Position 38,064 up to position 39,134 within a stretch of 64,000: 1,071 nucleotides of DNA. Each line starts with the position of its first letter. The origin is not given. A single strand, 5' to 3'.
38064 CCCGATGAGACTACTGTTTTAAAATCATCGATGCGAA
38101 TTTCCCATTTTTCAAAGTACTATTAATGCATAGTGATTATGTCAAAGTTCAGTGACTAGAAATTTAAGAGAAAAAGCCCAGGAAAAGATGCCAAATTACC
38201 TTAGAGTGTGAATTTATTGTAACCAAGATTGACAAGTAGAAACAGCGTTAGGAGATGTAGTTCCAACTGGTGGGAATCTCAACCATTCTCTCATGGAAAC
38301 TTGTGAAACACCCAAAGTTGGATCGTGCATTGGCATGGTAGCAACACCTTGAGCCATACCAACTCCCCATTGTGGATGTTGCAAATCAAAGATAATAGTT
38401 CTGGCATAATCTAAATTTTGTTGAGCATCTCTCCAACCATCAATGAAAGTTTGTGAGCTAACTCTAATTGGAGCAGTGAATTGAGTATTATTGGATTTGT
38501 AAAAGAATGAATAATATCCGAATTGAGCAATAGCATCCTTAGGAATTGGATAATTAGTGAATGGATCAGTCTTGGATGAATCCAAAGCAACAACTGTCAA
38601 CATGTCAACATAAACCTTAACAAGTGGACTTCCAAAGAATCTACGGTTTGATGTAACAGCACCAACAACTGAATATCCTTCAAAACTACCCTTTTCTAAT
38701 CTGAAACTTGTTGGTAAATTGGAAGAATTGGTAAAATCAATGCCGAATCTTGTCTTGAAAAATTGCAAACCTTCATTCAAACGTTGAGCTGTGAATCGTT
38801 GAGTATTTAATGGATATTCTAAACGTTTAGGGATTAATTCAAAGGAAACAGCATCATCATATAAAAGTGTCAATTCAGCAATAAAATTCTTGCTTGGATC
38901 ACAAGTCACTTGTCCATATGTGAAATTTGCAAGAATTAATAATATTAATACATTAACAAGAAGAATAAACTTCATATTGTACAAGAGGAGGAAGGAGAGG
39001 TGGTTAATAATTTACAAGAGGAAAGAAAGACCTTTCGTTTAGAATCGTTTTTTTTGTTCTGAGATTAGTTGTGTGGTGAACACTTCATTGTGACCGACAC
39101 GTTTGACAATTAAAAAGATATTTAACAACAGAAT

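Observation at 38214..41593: Secreted vanadium-haloperoxidase/PAP2-like enzyme next to a divergently transcribed paralogue of its own N-terminal domain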

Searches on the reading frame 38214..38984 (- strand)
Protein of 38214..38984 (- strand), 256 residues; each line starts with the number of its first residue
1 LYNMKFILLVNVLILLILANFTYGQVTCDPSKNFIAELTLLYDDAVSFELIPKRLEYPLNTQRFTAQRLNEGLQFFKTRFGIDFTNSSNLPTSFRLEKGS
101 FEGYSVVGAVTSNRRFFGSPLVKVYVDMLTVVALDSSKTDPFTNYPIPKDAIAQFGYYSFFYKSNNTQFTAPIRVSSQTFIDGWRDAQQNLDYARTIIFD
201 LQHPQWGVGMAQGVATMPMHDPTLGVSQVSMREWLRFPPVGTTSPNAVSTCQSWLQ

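Call 3: search_protein_families(library=pfam, proteins=[window:38214-38984:-], max_evalue=0.1)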
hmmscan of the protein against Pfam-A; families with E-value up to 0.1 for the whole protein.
window:38214-38984:- (256 aa): 0 families

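Call 7: find_homologous_proteins(query=window:38214-38975:-, max_evalue=0.01)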
Query window:38214-38975:- (253 aa): 9 proteins with E <= 0.01 among 558 candidates.
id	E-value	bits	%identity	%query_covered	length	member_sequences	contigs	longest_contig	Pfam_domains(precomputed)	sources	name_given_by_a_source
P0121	5.6e-167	571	99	100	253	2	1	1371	-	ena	-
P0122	1.1e-118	413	73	94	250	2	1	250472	-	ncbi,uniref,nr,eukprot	ncbi:predicted protein [Naegleria gruberi]|uniref:Predicted protein n=1 Tax=Naegleria gruberi TaxID=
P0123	4.6e-112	391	74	90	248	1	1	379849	-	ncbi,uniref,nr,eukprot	ncbi:predicted protein [Naegleria gruberi]|uniref:Predicted protein n=1 Tax=Naegleria gruberi TaxID=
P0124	2.2e-96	340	62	98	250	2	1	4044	-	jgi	-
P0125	8.6e-94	332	62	98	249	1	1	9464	-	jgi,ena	-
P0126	1.2e-89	318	60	92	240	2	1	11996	-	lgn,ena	-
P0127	1.8e-88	314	56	100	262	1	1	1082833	-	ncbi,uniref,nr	ncbi:hypothetical protein C9374_007299 [Naegleria lovaniensis]|uniref:Uncharacterized protein n=1 Ta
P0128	9.4e-86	305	55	97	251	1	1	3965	-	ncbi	-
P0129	8.2e-83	296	54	96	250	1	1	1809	-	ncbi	-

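Call 30: predict_structure(alignment_id=A3)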
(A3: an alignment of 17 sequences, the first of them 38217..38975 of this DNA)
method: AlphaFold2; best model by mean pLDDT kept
length: 253 residues; sequences in the alignment: 17
mean_pLDDT: 80.4   pTM: 0.74
mean pLDDT of the five models: 80.4, 80.1, 78.5, 77.0, 76.2
residues with pLDDT >= 90: 92; 70-90: 89; 50-70: 66; < 50: 6
segments of 3 or more residues with pLDDT < 50: none
pLDDT, mean of each block of 10 residues (from residue 1): 78 67 58 84 62 80 96 96 92 91 81 75 94 91 90 94 91 89 64 89 89 69 76 73 52 46
secondary structure, 60 per line:
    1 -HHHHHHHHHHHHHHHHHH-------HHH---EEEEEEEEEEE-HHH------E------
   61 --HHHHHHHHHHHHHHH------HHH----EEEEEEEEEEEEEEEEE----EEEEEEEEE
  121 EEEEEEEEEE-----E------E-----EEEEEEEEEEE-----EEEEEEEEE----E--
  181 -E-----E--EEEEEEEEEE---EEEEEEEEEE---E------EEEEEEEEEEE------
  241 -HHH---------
elements in order: H2-19 E33-43 H63-77 E91-107 E112-130 E149-159 E165-173 E191-200 E204-213 E224-234
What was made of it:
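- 38214..38975 (-): Gene B: 253-aa secreted stand-alone beta-barrel protein (N. gruberi 'predicted protein'). It has one N-terminal and one C-terminal Cys (C25, C248). AF2 model: pLDDT 80.4, pTM 0.74, a helix plus a long-stranded antiparallel barrel (call 30).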

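Call 32: search_protein_representatives(alignment_id=A3)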
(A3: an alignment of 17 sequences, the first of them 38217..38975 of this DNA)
Query: 17 sequences, 238 profile positions. Proteins with E-value up to 0.001 (for the whole library): 126; up to 1e-10: 32; up to 1e-30: 4. The best 126 are listed.
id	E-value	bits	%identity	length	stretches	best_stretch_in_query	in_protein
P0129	2.9e-91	321.7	-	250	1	1-238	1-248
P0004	4.8e-87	307.8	-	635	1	2-238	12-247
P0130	4.6e-37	144.2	-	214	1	5-198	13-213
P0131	2.8e-35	138.4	-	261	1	14-237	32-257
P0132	5.2e-26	108.0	-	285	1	13-201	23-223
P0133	3.9e-15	72.4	-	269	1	4-226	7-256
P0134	4.0e-15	72.4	-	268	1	15-201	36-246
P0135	5.6e-15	71.9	-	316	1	5-232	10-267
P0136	1.0e-14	71.1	-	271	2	116-222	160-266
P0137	2.7e-14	69.7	-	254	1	52-201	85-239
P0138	4.4e-14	69.0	-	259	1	51-223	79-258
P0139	1.5e-13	67.3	-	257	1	53-223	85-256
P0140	2.1e-13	66.8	-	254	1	21-222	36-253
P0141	2.2e-13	66.7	-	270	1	18-228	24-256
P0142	2.5e-13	66.5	-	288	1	13-226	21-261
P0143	3.1e-13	66.2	-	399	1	5-224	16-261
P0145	4.9e-13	65.6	-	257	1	4-237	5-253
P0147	6.0e-13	65.3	-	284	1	1-223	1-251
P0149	2.0e-12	63.6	-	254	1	55-221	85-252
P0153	1.7e-11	60.6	-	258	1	9-221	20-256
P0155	2.4e-11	60.0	-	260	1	11-223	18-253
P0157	3.2e-11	59.6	-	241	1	3-210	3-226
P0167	2.9e-09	53.2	-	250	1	16-222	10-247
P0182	7.7e-08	48.6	-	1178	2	54-205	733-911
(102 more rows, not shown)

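Call 33: list_cluster_members(proteins=[P0130, P0131, P0132, P0133, P0134, P0135, P0136, P0137, P0143, P0182])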
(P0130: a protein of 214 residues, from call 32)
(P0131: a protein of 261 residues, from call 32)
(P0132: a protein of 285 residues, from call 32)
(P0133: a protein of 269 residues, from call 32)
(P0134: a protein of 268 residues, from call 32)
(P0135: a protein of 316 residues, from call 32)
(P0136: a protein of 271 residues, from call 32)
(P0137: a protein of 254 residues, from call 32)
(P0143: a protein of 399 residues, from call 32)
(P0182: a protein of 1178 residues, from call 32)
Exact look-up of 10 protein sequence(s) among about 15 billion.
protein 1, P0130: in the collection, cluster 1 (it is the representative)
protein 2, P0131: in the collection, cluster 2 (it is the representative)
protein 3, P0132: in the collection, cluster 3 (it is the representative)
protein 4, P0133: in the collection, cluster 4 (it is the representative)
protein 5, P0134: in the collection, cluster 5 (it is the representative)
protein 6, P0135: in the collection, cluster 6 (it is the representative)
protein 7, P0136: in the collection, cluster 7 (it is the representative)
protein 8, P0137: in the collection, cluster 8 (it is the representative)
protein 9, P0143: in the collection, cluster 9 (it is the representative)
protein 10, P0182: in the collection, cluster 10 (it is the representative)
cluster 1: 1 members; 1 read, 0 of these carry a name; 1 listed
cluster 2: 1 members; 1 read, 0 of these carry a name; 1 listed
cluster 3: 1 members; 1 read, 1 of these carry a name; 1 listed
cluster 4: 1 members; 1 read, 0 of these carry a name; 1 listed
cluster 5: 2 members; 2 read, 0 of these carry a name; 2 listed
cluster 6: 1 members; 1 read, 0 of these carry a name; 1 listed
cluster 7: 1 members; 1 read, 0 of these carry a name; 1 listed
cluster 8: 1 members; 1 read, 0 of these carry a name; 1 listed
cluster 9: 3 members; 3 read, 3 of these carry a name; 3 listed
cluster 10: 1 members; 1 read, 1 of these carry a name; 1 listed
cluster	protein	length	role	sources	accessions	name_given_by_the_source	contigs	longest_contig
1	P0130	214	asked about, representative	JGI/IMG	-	-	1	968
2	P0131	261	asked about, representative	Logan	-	-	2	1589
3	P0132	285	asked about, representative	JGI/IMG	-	hypothetical protein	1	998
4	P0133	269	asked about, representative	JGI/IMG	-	-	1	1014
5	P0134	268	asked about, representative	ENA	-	-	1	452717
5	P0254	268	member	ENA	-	-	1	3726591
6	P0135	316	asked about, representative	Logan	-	-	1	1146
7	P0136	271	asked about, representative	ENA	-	-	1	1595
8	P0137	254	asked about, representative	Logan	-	-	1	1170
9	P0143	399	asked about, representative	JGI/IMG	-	uncharacterized membrane protein YgcG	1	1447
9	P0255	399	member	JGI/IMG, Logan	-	uncharacterized membrane protein YgcG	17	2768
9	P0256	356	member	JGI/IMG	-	uncharacterized membrane protein YgcG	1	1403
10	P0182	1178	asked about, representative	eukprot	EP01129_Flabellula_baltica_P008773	TRINITY_DN3512_c1_g7_i1.p1 TRINITY_DN3512_c1_g7~~TRINITY_DN3512_c1_g7_i1.p1 ORF ...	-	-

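Call 36: find_encoding_contigs(protein=P0134, flank=8000, max_places=3)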
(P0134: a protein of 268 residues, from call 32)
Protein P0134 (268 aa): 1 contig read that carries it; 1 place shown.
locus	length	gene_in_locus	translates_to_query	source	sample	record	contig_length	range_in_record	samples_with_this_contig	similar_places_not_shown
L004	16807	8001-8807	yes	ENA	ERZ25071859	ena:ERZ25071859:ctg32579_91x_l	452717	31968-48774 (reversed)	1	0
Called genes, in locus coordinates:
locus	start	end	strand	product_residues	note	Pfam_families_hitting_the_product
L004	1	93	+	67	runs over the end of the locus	-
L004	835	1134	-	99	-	-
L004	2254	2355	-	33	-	-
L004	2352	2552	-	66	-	-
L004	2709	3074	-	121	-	-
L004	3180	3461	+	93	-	-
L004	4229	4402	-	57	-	-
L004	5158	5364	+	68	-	-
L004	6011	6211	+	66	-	-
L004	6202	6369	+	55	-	-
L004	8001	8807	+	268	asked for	-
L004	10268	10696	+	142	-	PF05511:ATP-synt_F6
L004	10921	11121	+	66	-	-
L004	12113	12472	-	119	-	-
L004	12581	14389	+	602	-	-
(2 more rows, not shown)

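Call 37: search_protein_families(library=pfam, proteins=[P0130, P0131, P0132, P0133, P0134, P0135, P0137, P0140, P0145, P0182], max_evalue=1)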
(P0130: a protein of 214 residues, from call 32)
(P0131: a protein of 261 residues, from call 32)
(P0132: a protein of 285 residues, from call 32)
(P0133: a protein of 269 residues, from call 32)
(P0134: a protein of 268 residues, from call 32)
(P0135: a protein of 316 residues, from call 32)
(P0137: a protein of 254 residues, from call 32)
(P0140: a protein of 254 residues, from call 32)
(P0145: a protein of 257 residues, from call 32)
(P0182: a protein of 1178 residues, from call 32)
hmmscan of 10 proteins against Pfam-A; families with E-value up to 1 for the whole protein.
P0130 (214 aa): 1 family
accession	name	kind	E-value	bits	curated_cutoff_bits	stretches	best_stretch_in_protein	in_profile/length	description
PF24294.1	Chromo_PTM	-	0.23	11.9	27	1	62-95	4-36/75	Membrane-bound transcription factor PTM, chromo domain-like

P0131 (261 aa): 0 families

P0132 (285 aa): 0 families

P0133 (269 aa): 0 families

P0134 (268 aa): 1 family
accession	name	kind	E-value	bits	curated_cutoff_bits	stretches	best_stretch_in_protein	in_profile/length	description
PF00903.31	Glyoxalase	-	0.078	13.8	20.6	1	71-106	15-54/121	Glyoxalase/Bleomycin resistance protein/Dioxygenase superfamily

P0135 (316 aa): 0 families

P0137 (254 aa): 1 family
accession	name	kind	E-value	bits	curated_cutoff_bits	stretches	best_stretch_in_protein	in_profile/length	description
PF11501.13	bCoV_NSP1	-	0.028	14.6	25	1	141-202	71-132/138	Betacoronavirus replicase NSP1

P0140 (254 aa): 0 families

P0145 (257 aa): 0 families

P0182 (1178 aa): 1 family
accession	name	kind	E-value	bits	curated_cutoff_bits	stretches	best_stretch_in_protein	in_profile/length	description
PF13229.12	Beta_helix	-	0.0011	19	25.9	1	152-214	28-91/158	Right handed beta helix region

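Call 55: find_homologous_proteins(query=A6, max_evalue=0.001)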
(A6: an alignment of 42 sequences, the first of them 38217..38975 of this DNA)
Query A6 (42 sequences) (253 aa, profile of the alignment): 10 proteins with E <= 0.001 among 7397 candidates.
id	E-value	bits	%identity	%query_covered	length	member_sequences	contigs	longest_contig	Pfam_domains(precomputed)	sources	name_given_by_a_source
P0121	8.8e-60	221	99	100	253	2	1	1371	-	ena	-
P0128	7.1e-59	218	55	97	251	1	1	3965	-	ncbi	-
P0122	8.3e-58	214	73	94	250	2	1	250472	-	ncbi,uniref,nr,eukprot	ncbi:predicted protein [Naegleria gruberi]|uniref:Predicted protein n=1 Tax=Naegleria gruberi TaxID=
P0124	9.6e-58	214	62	98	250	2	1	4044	-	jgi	-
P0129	5.7e-56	208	54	96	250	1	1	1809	-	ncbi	-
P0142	1.7e-55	207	28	36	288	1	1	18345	-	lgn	-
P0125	4.4e-54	202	62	98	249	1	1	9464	-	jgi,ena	-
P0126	1.4e-53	200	60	92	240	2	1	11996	-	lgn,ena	-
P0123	3.5e-53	199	74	90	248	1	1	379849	-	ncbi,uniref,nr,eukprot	ncbi:predicted protein [Naegleria gruberi]|uniref:Predicted protein n=1 Tax=Naegleria gruberi TaxID=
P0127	1.0e-51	194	56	100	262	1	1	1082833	-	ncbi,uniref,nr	ncbi:hypothetical protein C9374_007299 [Naegleria lovaniensis]|uniref:Uncharacterized protein n=1 Ta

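Call 61: fold_search(model_id=the predicted structure, library=pdb)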
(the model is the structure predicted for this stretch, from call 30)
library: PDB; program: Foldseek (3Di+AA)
matches with E <= 10: 1047; with E <= 0.001: 0
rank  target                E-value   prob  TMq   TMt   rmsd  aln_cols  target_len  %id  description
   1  6ymn_BBB              1.7e-02  0.87  0.28  0.33  10.0       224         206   10  Crystal structure of the Diels Alderase AbmU from Streptomyces koyangensis (released 2021-04-21)
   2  3put_A                3.4e-02  0.35  0.16  0.25  13.1       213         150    8  Crystal Structure of the CERT START domain (mutant V151E) from Rhizobium etli at the resolution 1.8A, Northeast Struct (released 2010-12-22)
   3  8xsb_B                3.4e-02  0.08  0.11  0.09  28.4       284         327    8  Crystal structure of the DNA-bound AHR-ARNT heterodimer in complex with Indirubin (released 2025-01-15)
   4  4lsi_A                6.2e-02  0.06  0.11  0.09  18.2       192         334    9  Ion selectivity of OmpF porin soaked in 0.3M KBr (released 2013-10-23)
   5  7ztq                  6.6e-02  0.13  0.15  0.15  19.2       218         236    9  Crystal structure of the carotenoid-binding protein domain from silkworm Bombyx mori (BmCBP) in the apoform (released 2022-10-26)
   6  8xs7_B                6.9e-02  0.07  0.12  0.10  27.6       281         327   10  Crystal structure of the DNA-bound AHR-ARNT heterodimer in complex with FICZ (released 2025-01-15)
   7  5jql_K                1.0e-01  0.15  0.15  0.21  16.7       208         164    6  Crystal Structure of Phosphatidic acid Transporter Ups1/Mdm35 Void of Bound Phospholipid from Saccharomyces Cerevisiae (released 2017-07-12)
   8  3otl_B                1.1e-01  0.21  0.16  0.25  13.9       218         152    9  Three-dimensional Structure of the putative uncharacterized protein from Rhizobium leguminosarum at the resolution 1.9 (released 2010-09-22)
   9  5jqm_A                1.1e-01  0.15  0.14  0.14  16.9       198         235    7  Crystal Structure of Phosphatidic acid Transporter Ups1/Mdm35 Void of Bound Phospholipid from Saccharomyces Cerevisiae (released 2017-07-12)
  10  5jqm_B                1.1e-01  0.20  0.15  0.16  17.1       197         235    8  Crystal Structure of Phosphatidic acid Transporter Ups1/Mdm35 Void of Bound Phospholipid from Saccharomyces Cerevisiae (released 2017-07-12)
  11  7zvq                  1.1e-01  0.15  0.18  0.19  19.1       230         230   10  Crystal structure of the carotenoid-binding protein domain from silkworm Bombyx mori (BmCBP) in the apoform, S206V mutan (released 2022-10-26)
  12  1gfm                  1.2e-01  0.05  0.11  0.09  18.1       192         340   10  OMPF PORIN (MUTANT D113G) (released 1996-12-07)
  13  4xhr_A                1.3e-01  0.20  0.16  0.22  17.3       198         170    8  Structure of a phospholipid trafficking complex, native (released 2015-07-01)
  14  4ytw_B                1.3e-01  0.14  0.14  0.19  17.4       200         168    7  Crystal structure of Ups1-Mdm35 complex (released 2015-08-12)
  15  4q6u_B                1.3e-01  0.06  0.12  0.10  16.8       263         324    8  Crystal structure of a putative uncharacterized protein from Mycobacterium tuberculosis (released 2014-06-18)
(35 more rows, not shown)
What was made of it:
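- On AOC-barrel-like / dirigent superfamily (barrel domain and gene B): Best Foldseek hit has E 0.017 (call 61).
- The top Foldseek hit is also a Diels-Alderase, AbmU (call 61).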

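Call 62: find_encoding_contigs(protein=P0122, flank=6000, max_places=2)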
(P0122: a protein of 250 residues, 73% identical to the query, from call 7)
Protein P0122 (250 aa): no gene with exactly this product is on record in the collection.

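Call 64: find_encoding_contigs(protein=P0123, flank=6000, max_places=2)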
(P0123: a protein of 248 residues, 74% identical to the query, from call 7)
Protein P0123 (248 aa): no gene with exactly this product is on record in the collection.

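Call 65: find_encoding_contigs(protein=P0126, flank=8000, max_places=2)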
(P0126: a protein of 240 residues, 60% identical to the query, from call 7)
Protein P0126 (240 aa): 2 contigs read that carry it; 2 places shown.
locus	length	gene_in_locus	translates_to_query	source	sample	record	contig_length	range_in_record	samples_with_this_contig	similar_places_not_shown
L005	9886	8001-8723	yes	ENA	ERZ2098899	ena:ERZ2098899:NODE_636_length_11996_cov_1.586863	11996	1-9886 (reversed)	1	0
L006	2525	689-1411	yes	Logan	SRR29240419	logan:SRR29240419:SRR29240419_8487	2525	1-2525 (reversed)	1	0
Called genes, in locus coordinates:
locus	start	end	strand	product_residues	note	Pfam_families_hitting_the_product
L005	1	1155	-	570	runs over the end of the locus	PF00069:Pkinase, PF07714:PK_Tyr_Ser-Thr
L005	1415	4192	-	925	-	-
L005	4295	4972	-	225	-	-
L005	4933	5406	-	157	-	-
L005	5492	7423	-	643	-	PF21167:DUF6851 (weak), PF01569:PAP2, PF22778:VCPO_2nd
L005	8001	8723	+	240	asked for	-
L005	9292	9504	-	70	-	-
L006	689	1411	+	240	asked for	-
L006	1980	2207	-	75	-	-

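Call 66: find_encoding_contigs(protein=P0125, flank=8000, max_places=2)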
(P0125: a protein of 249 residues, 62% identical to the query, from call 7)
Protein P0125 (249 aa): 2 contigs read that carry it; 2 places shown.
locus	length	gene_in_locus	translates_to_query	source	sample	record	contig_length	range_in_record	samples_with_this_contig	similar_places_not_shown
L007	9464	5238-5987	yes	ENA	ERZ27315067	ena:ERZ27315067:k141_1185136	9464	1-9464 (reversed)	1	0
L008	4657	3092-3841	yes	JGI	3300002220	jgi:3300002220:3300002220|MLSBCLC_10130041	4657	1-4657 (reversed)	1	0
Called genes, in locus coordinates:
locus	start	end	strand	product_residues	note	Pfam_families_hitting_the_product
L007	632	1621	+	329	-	PF00646:F-box (faint), PF12937:F-box-like (weak), PF13516:LRR_6 (faint), PF00560:LRR_1 (faint), PF12799:LRR_4 (faint), PF13855:LRR_8 (weak)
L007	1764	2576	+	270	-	-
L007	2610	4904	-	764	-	PF00270:DEAD, PF04851:ResIII (faint), PF00271:Helicase_C, PF16124:RecQ_Zn_bind (weak)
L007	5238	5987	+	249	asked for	-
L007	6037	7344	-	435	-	PF01535:PPR (faint), PF13041:PPR_2 (faint), PF27483:TPR_AlgK (faint)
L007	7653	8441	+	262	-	PF01569:PAP2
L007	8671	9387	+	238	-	-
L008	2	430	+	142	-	?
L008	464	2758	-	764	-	PF00270:DEAD, PF04851:ResIII (faint), PF00271:Helicase_C, PF16124:RecQ_Zn_bind (weak)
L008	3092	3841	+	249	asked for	-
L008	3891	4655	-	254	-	?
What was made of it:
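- One B-type gene is unpaired in L007/L008 (call 66).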
